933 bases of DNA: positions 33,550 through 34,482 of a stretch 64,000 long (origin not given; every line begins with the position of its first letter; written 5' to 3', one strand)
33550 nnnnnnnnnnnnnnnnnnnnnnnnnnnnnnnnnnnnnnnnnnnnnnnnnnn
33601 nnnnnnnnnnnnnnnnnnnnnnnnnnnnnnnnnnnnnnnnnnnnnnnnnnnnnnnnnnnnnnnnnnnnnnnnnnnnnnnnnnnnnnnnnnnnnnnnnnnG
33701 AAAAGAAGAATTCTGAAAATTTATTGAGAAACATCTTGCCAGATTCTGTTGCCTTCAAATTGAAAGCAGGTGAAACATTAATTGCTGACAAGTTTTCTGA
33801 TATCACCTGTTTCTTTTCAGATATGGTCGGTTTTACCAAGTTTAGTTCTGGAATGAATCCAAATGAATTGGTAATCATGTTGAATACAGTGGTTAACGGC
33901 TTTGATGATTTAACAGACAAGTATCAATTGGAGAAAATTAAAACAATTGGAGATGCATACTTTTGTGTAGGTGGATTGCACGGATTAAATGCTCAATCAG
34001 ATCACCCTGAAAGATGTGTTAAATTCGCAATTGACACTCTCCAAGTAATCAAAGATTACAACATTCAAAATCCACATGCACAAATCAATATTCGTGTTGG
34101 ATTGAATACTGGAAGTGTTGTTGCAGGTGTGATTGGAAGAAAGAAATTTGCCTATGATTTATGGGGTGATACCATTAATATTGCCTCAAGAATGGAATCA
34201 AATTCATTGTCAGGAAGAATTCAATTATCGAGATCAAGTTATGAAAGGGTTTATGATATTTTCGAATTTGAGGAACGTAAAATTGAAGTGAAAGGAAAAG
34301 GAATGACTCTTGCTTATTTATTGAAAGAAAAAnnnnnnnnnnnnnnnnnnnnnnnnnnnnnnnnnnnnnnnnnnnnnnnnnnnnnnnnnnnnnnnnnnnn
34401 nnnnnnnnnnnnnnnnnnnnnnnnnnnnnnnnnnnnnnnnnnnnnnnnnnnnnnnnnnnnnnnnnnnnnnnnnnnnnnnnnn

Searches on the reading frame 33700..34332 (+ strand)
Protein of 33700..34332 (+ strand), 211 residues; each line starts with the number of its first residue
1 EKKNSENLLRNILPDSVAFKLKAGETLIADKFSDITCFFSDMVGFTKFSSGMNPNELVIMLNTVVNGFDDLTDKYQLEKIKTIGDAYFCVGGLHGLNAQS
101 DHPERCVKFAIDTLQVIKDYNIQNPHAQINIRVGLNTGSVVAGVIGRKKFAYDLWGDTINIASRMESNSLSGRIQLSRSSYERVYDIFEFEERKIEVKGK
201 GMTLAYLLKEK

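Call 22: find_homologous_proteins(query=window:33700-34332:+, max_evalue=1e-10)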
Query seq(211 aa) (211 aa): 4975 proteins with E <= 1e-10 among 5279 candidates; the best 120 are listed.
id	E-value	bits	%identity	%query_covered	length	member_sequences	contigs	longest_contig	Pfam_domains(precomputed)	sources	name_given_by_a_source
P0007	3.0e-84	300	72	92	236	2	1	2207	PF00211.26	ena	-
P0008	1.8e-76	275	63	100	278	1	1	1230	PF00211.26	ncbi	ncbi:predicted protein, partial [Naegleria gruberi]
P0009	1.6e-70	255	57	100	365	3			PF13426.14,PF00211.26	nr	nr:unnamed protein product [Naegleria fowleri]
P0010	1.7e-67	245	55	99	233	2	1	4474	PF00211.26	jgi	jgi:guanylate cyclase 2F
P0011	2.0e-67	245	80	67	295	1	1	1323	PF13426.14,PF00211.26,PF00989.32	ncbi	ncbi:predicted protein, partial [Naegleria gruberi]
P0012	4.6e-67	244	67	80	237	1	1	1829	PF00211.26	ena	-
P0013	9.4e-66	240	55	99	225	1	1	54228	PF00211.26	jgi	jgi:guanylate cyclase 2F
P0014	1.1e-65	239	74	71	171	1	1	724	PF00211.26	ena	-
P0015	1.2e-62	229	59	90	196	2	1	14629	PF00211.26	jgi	jgi:class 3 adenylate cyclase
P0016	2.2e-62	229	65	81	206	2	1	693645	PF00211.26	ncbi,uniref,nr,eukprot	ncbi:predicted protein [Naegleria gruberi]|uniref:Predicted protein n=1 Tax=Naegleria gruberi TaxID=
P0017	1.4e-61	226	57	99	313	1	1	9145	PF00211.26,PF00072.31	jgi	jgi:class 3 adenylate cyclase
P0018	1.8e-61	226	63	81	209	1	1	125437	PF00211.26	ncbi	ncbi:hypothetical protein ABK040_005056 [Willaertia magna]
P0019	6.4e-61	224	68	76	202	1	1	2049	PF00211.26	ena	-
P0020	1.3e-60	223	52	100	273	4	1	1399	PF00211.26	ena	-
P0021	2.3e-60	222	64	76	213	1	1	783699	PF00211.26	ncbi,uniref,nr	ncbi:hypothetical protein C9374_012436 [Naegleria lovaniensis]|uniref:Guanylate cyclase domain-conta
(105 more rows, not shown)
